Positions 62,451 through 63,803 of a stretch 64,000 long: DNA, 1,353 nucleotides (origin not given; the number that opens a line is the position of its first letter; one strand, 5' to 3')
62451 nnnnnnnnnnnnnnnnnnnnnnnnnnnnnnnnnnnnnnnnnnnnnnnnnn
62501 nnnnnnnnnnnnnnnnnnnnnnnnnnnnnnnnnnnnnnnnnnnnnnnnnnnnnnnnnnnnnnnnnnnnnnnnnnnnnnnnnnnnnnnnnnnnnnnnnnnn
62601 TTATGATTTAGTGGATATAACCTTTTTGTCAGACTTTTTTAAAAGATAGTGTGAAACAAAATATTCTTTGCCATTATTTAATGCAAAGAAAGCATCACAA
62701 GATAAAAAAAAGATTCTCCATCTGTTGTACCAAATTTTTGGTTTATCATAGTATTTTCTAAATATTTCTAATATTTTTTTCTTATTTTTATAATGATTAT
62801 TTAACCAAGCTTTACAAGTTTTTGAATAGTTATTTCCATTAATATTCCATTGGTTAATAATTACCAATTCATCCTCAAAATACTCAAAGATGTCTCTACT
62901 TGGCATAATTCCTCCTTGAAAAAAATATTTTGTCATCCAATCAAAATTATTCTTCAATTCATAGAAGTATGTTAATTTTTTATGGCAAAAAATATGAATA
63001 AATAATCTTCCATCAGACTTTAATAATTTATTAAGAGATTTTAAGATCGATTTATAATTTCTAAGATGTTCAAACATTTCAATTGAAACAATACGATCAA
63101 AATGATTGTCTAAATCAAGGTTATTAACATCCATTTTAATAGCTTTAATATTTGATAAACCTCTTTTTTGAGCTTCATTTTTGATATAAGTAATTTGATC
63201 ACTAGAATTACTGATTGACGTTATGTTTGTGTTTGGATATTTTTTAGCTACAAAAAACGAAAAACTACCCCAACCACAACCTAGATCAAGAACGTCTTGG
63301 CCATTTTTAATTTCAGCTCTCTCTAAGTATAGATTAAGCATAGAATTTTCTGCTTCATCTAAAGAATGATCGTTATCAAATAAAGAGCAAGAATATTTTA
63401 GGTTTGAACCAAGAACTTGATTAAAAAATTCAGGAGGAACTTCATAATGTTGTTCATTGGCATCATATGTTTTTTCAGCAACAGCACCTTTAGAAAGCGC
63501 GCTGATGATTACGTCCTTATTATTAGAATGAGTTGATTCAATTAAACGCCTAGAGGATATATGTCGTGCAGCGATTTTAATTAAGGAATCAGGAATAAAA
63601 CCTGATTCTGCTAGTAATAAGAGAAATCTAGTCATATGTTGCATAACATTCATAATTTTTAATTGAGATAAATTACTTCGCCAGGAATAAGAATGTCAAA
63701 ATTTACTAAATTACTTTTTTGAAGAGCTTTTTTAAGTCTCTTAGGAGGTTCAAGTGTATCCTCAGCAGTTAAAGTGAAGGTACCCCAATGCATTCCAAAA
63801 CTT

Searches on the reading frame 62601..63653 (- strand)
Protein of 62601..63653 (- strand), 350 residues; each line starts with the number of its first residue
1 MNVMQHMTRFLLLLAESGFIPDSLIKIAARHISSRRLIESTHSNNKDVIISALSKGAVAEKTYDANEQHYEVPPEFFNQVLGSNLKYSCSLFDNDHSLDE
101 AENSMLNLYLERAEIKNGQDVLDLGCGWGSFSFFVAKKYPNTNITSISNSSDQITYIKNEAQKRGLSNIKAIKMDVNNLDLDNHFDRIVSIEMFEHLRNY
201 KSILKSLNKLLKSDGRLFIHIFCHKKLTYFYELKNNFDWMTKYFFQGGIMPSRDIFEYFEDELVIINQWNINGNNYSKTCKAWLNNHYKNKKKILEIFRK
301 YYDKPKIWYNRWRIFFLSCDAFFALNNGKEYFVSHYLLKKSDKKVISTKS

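Call 7: search_protein_families(library=pfam, proteins=[window:62601-63653:-], max_evalue=0.01)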
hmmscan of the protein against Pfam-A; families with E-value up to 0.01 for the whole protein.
window:62601-63653:- (350 aa): 19 families
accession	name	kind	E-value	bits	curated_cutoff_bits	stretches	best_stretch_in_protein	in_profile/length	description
PF02353.26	CMAS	-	2.1e-46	158.9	27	1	61-325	5-265/273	Mycolic acid cyclopropane synthetase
PF13847.12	Methyltransf_31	-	2.5e-21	76.3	27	1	116-238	2-127/145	Methyltransferase domain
PF13649.12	Methyltransf_25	-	6.5e-17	62.5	27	1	121-215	1-97/97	Methyltransferase domain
PF08241.18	Methyltransf_11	-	6.8e-15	55.9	21.2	1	122-219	1-95/95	Methyltransferase domain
PF08242.18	Methyltransf_12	-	2.2e-14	54.4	30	1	122-217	1-98/98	Methyltransferase domain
PF13489.12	Methyltransf_23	-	4.2e-13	49.8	27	1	112-223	16-120/164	Methyltransferase domain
PF05175.20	MTS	-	2.3e-12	47.3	23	1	110-239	27-156/170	Methyltransferase small domain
PF03848.20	TehB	-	1e-10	41.8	20.4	1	112-212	25-125/193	Tellurite resistance protein TehB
PF02475.24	TRM5-TYW2_MTfase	-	1.3e-06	28.9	28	1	115-226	34-142/164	TRM5/TYW2 methyltransferase domain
PF05401.17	NodS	-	1.8e-06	28.4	24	1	117-218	43-143/201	Nodulation protein S (NodS)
PF02390.23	Methyltransf_4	-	2.1e-06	27.8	24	1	120-176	4-60/173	Putative methyltransferase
PF01209.24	Ubie_methyltran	-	9.9e-06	25.5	20.1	1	113-230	43-162/233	ubiE/COQ5 methyltransferase family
PF06080.18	DUF938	-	2.5e-05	24.6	27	1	115-220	22-138/202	Protein of unknown function (DUF938)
PF01728.25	FtsJ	-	6.8e-05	23.3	24.1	1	110-187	13-86/181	FtsJ-like methyltransferase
PF07021.18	MetW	-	7.9e-05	22.8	21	1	115-209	11-100/193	Methionine biosynthesis protein MetW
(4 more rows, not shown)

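Call 54: find_encoding_contigs(protein=window:62601-63653:-, flank=10000, max_places=10)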
Protein window:62601-63653:- (350 aa): 9 contigs read that carry it; 7 places shown.
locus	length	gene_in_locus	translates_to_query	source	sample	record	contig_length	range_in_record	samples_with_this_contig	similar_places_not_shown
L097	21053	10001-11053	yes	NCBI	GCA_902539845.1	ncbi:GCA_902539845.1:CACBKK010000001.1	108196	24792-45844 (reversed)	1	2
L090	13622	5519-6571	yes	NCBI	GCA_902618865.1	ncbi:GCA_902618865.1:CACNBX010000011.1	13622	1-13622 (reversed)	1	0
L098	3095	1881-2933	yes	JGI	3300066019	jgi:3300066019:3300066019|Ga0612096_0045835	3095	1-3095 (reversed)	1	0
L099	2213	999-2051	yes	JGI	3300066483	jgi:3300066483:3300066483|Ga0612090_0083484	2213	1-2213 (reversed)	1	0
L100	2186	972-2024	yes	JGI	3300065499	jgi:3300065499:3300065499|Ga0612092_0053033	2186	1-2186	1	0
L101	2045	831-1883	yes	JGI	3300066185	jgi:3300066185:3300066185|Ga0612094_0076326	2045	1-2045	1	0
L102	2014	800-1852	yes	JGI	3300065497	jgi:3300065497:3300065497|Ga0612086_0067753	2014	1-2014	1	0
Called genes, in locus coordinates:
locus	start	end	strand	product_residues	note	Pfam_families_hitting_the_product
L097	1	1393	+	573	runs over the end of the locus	PF01019:G_glu_transpept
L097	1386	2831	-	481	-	PF01546:Peptidase_M20, PF07687:M20_dimer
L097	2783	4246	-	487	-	-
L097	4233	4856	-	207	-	PF01209:Ubie_methyltran, PF13489:Methyltransf_23, PF13847:Methyltransf_31, PF13649:Methyltransf_25, PF08241:Methyltransf_11, PF08242:Methyltransf_12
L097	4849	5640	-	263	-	PF00106:adh_short, PF13561:adh_short_C2, PF23441:SDR (weak)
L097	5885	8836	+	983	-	PF07715:Plug, PF00593:TonB_dep_Rec_b-barrel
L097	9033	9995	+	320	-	PF13483:Lactamase_B_3, PF12706:Lactamase_B_2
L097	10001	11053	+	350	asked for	PF02353:CMAS, PF03848:TehB, PF05175:MTS, PF13489:Methyltransf_23, PF13649:Methyltransf_25, PF13847:Methyltransf_31, PF08241:Methyltransf_11, PF08242:Methyltransf_12, +5 more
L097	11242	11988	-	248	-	PF00149:Metallophos, PF12850:Metallophos_2 (faint)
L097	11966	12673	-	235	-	PF00535:Glycos_transf_2, PF10111:Glyco_tranf_2_2 (faint)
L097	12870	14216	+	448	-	PF05787:PhoX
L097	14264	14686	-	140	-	-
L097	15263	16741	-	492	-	PF01266:DAO (faint), PF01946:Thi4 (faint), PF07992:Pyr_redox_2 (weak), PF13450:NAD_binding_8, PF13738:Pyr_redox_3, PF00743:FMO-like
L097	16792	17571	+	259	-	-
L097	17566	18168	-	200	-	PF01786:AOX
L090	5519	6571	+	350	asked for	PF02353:CMAS, PF03848:TehB, PF05175:MTS, PF13489:Methyltransf_23, PF13649:Methyltransf_25, PF13847:Methyltransf_31, PF08241:Methyltransf_11, PF08242:Methyltransf_12, +5 more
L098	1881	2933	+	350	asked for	PF02353:CMAS, PF03848:TehB, PF05175:MTS, PF13489:Methyltransf_23, PF13649:Methyltransf_25, PF13847:Methyltransf_31, PF08241:Methyltransf_11, PF08242:Methyltransf_12, +5 more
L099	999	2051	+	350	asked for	PF02353:CMAS, PF03848:TehB, PF05175:MTS, PF13489:Methyltransf_23, PF13649:Methyltransf_25, PF13847:Methyltransf_31, PF08241:Methyltransf_11, PF08242:Methyltransf_12, +5 more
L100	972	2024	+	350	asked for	PF02353:CMAS, PF03848:TehB, PF05175:MTS, PF13489:Methyltransf_23, PF13649:Methyltransf_25, PF13847:Methyltransf_31, PF08241:Methyltransf_11, PF08242:Methyltransf_12, +5 more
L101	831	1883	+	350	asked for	PF02353:CMAS, PF03848:TehB, PF05175:MTS, PF13489:Methyltransf_23, PF13649:Methyltransf_25, PF13847:Methyltransf_31, PF08241:Methyltransf_11, PF08242:Methyltransf_12, +5 more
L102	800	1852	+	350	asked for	PF02353:CMAS, PF03848:TehB, PF05175:MTS, PF13489:Methyltransf_23, PF13649:Methyltransf_25, PF13847:Methyltransf_31, PF08241:Methyltransf_11, PF08242:Methyltransf_12, +5 more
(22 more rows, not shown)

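Call 75: find_homologous_proteins(query=window:62601-63653:-, max_evalue=1e-60)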
Query window:62601-63653:- (350 aa): 7709 proteins with E <= 1e-60 among 8000 candidates; the best 120 are listed.
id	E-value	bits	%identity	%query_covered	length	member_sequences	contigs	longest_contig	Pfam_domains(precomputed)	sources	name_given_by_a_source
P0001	2.4e-228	775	97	100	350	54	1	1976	PF13489.13,PF02353.27,PF02475.24,PF08241.19,PF05401.17,PF13847.13,PF03848.21,PF05175.21,PF13649.13,PF02390.24,PF06080.19,PF01728.26,PF01209.25,PF08242.19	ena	-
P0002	1.4e-199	680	85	99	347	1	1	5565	PF13489.13,PF02353.27,PF02527.22,PF02475.24,PF08241.19,PF07021.19,PF13847.13,PF03848.21,PF05175.21,PF13649.13,PF02390.24,PF01728.26,PF08242.19,PF05958.18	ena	-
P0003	2.2e-199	680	84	100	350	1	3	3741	PF13489.13,PF02353.27,PF02527.22,PF02475.24,PF08241.19,PF07021.19,PF13847.13,PF03848.21,PF05175.21,PF13649.13,PF02390.24,PF01728.26,PF08242.19,PF05958.18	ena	-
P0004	5.6e-199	678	86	98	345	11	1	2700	PF13489.13,PF02353.27,PF02475.24,PF08241.19,PF13847.13,PF03848.21,PF05175.21,PF13649.13,PF02390.24,PF01728.26,PF01209.25,PF08242.19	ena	-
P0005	1.1e-198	677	85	99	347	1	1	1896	PF13489.13,PF02353.27,PF02527.22,PF02475.24,PF08241.19,PF07021.19,PF13847.13,PF03848.21,PF05175.21,PF13649.13,PF02390.24,PF01728.26,PF08242.19,PF05958.18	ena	-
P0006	1.5e-198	677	84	100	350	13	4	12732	PF13489.13,PF02353.27,PF02475.24,PF08241.19,PF13847.13,PF03848.21,PF05175.21,PF13649.13,PF02390.24,PF01728.26,PF01209.25,PF08242.19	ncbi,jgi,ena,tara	tara:strand:+ start:1801 stop:2853 length:1053 start_codon:yes stop_codon:yes gene_type:complete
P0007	3.1e-198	676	84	100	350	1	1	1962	PF13489.13,PF02353.27,PF02527.22,PF02475.24,PF08241.19,PF07021.19,PF13847.13,PF03848.21,PF05175.21,PF13649.13,PF02390.24,PF01728.26,PF08242.19,PF05958.18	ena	-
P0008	1.9e-197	673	84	99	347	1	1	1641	PF13489.13,PF02353.27,PF02527.22,PF02475.24,PF08241.19,PF07021.19,PF13847.13,PF03848.21,PF05175.21,PF13649.13,PF02390.24,PF01728.26,PF08242.19,PF05958.18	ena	-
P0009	8.8e-195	665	86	97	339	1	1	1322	PF13847.13,PF13489.13,PF03848.21,PF02353.27,PF05175.21,PF13649.13,PF02390.24,PF02475.24,PF01728.26,PF08241.19,PF08242.19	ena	-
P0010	2.5e-194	663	83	99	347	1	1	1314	PF13489.13,PF02353.27,PF02527.22,PF02475.24,PF08241.19,PF07021.19,PF13847.13,PF03848.21,PF05175.21,PF13649.13,PF02390.24,PF01728.26,PF08242.19,PF05958.18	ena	-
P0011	3.4e-190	650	81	99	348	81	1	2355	PF13847.13,PF13489.13,PF03848.21,PF02353.27,PF05175.21,PF13649.13,PF02390.24,PF02475.24,PF01728.26,PF08241.19,PF08242.19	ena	-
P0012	4.2e-187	639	83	95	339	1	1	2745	PF13489.13,PF02353.27,PF02475.24,PF08241.19,PF05401.17,PF13847.13,PF03848.21,PF05175.21,PF13649.13,PF02390.24,PF01728.26,PF08242.19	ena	-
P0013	7.1e-187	639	82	97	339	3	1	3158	PF13847.13,PF13489.13,PF03848.21,PF02353.27,PF05175.21,PF13649.13,PF02390.24,PF01728.26,PF08241.19,PF08242.19,PF05401.17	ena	-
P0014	7.2e-187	639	83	95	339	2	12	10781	PF13489.13,PF02353.27,PF02475.24,PF08241.19,PF05401.17,PF13847.13,PF03848.21,PF05175.21,PF13649.13,PF02390.24,PF01728.26,PF08242.19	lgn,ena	-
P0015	1.2e-186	638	81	97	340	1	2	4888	PF13489.13,PF02353.27,PF02475.24,PF08241.19,PF13847.13,PF03848.21,PF05175.21,PF13649.13,PF02390.24,PF01728.26,PF08242.19,PF05958.18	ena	-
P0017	2.4e-186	637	82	95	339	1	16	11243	PF13489.13,PF02353.27,PF02475.24,PF08241.19,PF05401.17,PF13847.13,PF03848.21,PF05175.21,PF13649.13,PF02390.24,PF01728.26,PF08242.19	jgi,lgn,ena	-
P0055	6.7e-182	622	80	96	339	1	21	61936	PF13489.13,PF02353.27,PF02475.24,PF08241.19,PF05401.17,PF13847.13,PF03848.21,PF05175.21,PF13649.13,PF02390.24,PF01728.26,PF08242.19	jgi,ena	-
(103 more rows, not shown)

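Call 76: find_encoding_contigs(protein=P0055, flank=9000, max_places=10)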
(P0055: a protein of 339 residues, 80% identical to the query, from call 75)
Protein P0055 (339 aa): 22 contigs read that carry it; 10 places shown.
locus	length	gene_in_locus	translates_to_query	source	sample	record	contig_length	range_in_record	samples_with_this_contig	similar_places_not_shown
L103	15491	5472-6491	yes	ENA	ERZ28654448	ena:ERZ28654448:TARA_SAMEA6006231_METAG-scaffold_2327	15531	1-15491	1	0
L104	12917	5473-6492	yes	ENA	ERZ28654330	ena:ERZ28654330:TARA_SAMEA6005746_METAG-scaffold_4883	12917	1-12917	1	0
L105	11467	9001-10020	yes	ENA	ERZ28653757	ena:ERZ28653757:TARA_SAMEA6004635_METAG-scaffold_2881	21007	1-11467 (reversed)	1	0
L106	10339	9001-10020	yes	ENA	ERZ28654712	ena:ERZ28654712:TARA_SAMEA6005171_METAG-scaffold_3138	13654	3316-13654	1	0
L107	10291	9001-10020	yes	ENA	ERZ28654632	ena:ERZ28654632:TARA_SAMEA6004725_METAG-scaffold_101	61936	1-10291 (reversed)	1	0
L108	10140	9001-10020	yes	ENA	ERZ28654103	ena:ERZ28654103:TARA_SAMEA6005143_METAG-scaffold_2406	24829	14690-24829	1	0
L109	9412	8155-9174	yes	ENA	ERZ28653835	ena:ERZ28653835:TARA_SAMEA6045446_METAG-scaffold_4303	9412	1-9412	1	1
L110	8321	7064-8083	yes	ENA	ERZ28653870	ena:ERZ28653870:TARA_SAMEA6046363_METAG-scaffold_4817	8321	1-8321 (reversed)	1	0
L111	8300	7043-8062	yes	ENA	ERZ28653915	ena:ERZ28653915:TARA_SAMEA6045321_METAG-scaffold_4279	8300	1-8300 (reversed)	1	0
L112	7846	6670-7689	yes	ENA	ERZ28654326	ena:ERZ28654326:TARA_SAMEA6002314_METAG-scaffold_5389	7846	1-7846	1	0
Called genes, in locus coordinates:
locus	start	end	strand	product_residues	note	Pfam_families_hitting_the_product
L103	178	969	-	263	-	PF00106:adh_short, PF13561:adh_short_C2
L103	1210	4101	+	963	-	PF07715:Plug, PF00593:TonB_dep_Rec_b-barrel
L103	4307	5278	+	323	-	PF13483:Lactamase_B_3, PF12706:Lactamase_B_2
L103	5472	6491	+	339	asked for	PF02353:CMAS, PF03848:TehB, PF05175:MTS, PF13489:Methyltransf_23, PF08241:Methyltransf_11, PF08242:Methyltransf_12, PF13649:Methyltransf_25, PF13847:Methyltransf_31, +4 more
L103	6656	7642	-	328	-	PF00756:Esterase (weak), PF02230:Abhydrolase_2 (weak)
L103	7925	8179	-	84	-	-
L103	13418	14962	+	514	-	PF00082:Peptidase_S8, PF01483:P_proprotein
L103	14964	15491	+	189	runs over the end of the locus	?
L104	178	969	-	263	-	PF00106:adh_short, PF13561:adh_short_C2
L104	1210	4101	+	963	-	PF07715:Plug, PF00593:TonB_dep_Rec_b-barrel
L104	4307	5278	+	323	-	PF13483:Lactamase_B_3, PF12706:Lactamase_B_2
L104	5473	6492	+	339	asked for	PF02353:CMAS, PF03848:TehB, PF05175:MTS, PF13489:Methyltransf_23, PF08241:Methyltransf_11, PF08242:Methyltransf_12, PF13649:Methyltransf_25, PF13847:Methyltransf_31, +4 more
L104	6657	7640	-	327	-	PF00756:Esterase (weak), PF02230:Abhydrolase_2 (weak)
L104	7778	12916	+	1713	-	?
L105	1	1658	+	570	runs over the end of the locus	PF01019:G_glu_transpept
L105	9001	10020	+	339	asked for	PF02353:CMAS, PF03848:TehB, PF05175:MTS, PF13489:Methyltransf_23, PF08241:Methyltransf_11, PF08242:Methyltransf_12, PF13649:Methyltransf_25, PF13847:Methyltransf_31, +4 more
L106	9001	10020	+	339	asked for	PF02353:CMAS, PF03848:TehB, PF05175:MTS, PF13489:Methyltransf_23, PF08241:Methyltransf_11, PF08242:Methyltransf_12, PF13649:Methyltransf_25, PF13847:Methyltransf_31, +4 more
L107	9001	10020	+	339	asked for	PF02353:CMAS, PF03848:TehB, PF05175:MTS, PF13489:Methyltransf_23, PF08241:Methyltransf_11, PF08242:Methyltransf_12, PF13649:Methyltransf_25, PF13847:Methyltransf_31, +4 more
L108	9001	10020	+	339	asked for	PF02353:CMAS, PF03848:TehB, PF05175:MTS, PF13489:Methyltransf_23, PF08241:Methyltransf_11, PF08242:Methyltransf_12, PF13649:Methyltransf_25, PF13847:Methyltransf_31, +4 more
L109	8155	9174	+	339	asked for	PF02353:CMAS, PF03848:TehB, PF05175:MTS, PF13489:Methyltransf_23, PF08241:Methyltransf_11, PF08242:Methyltransf_12, PF13649:Methyltransf_25, PF13847:Methyltransf_31, +4 more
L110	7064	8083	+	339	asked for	PF02353:CMAS, PF03848:TehB, PF05175:MTS, PF13489:Methyltransf_23, PF08241:Methyltransf_11, PF08242:Methyltransf_12, PF13649:Methyltransf_25, PF13847:Methyltransf_31, +4 more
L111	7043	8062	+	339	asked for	PF02353:CMAS, PF03848:TehB, PF05175:MTS, PF13489:Methyltransf_23, PF08241:Methyltransf_11, PF08242:Methyltransf_12, PF13649:Methyltransf_25, PF13847:Methyltransf_31, +4 more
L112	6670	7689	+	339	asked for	PF02353:CMAS, PF03848:TehB, PF05175:MTS, PF13489:Methyltransf_23, PF08241:Methyltransf_11, PF08242:Methyltransf_12, PF13649:Methyltransf_25, PF13847:Methyltransf_31, +4 more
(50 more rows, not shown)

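Call 78: find_encoding_contigs(protein=P0017, flank=7000, max_places=8)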
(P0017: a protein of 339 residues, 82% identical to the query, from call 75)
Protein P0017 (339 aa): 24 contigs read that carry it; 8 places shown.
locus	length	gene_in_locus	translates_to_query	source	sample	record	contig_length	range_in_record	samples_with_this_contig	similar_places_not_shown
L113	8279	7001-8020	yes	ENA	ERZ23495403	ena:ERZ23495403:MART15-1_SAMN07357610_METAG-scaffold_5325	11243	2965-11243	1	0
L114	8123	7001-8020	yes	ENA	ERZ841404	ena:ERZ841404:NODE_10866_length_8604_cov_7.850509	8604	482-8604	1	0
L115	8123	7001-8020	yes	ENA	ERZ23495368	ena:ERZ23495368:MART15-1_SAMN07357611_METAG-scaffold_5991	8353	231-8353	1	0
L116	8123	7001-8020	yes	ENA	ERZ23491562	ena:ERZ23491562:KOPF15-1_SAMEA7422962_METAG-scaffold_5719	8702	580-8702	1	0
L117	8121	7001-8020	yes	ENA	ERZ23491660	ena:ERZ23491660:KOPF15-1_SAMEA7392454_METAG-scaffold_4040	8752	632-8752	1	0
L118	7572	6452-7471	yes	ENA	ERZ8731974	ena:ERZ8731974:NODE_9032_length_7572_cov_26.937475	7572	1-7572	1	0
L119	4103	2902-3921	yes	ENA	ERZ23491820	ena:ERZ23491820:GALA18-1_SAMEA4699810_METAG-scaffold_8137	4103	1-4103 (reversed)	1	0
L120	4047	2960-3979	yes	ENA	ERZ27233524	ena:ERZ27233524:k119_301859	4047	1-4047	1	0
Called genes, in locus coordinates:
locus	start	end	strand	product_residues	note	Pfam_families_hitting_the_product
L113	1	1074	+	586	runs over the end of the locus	PF01019:G_glu_transpept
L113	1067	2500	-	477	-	PF01546:Peptidase_M20, PF07687:M20_dimer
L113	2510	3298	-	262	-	PF00106:adh_short, PF13561:adh_short_C2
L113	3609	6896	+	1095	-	PF07715:Plug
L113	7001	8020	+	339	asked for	PF02353:CMAS, PF03848:TehB, PF05175:MTS, PF13489:Methyltransf_23, PF08241:Methyltransf_11, PF08242:Methyltransf_12, PF13649:Methyltransf_25, PF13847:Methyltransf_31, +4 more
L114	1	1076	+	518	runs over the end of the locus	?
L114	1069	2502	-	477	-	PF01546:Peptidase_M20, PF07687:M20_dimer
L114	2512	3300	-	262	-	PF00106:adh_short, PF13561:adh_short_C2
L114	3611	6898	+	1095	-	PF07715:Plug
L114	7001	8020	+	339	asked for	PF02353:CMAS, PF03848:TehB, PF05175:MTS, PF13489:Methyltransf_23, PF08241:Methyltransf_11, PF08242:Methyltransf_12, PF13649:Methyltransf_25, PF13847:Methyltransf_31, +4 more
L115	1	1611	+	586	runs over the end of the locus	PF01019:G_glu_transpept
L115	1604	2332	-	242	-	-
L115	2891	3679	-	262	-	PF00106:adh_short, PF13561:adh_short_C2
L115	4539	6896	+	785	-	-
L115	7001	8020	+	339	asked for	PF02353:CMAS, PF03848:TehB, PF05175:MTS, PF13489:Methyltransf_23, PF08241:Methyltransf_11, PF08242:Methyltransf_12, PF13649:Methyltransf_25, PF13847:Methyltransf_31, +4 more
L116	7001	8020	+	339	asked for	PF02353:CMAS, PF03848:TehB, PF05175:MTS, PF13489:Methyltransf_23, PF08241:Methyltransf_11, PF08242:Methyltransf_12, PF13649:Methyltransf_25, PF13847:Methyltransf_31, +4 more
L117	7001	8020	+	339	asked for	PF02353:CMAS, PF03848:TehB, PF05175:MTS, PF13489:Methyltransf_23, PF08241:Methyltransf_11, PF08242:Methyltransf_12, PF13649:Methyltransf_25, PF13847:Methyltransf_31, +4 more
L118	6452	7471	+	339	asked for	PF02353:CMAS, PF03848:TehB, PF05175:MTS, PF13489:Methyltransf_23, PF08241:Methyltransf_11, PF08242:Methyltransf_12, PF13649:Methyltransf_25, PF13847:Methyltransf_31, +4 more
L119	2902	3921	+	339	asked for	PF02353:CMAS, PF03848:TehB, PF05175:MTS, PF13489:Methyltransf_23, PF08241:Methyltransf_11, PF08242:Methyltransf_12, PF13649:Methyltransf_25, PF13847:Methyltransf_31, +4 more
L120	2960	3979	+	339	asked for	PF02353:CMAS, PF03848:TehB, PF05175:MTS, PF13489:Methyltransf_23, PF08241:Methyltransf_11, PF08242:Methyltransf_12, PF13649:Methyltransf_25, PF13847:Methyltransf_31, +4 more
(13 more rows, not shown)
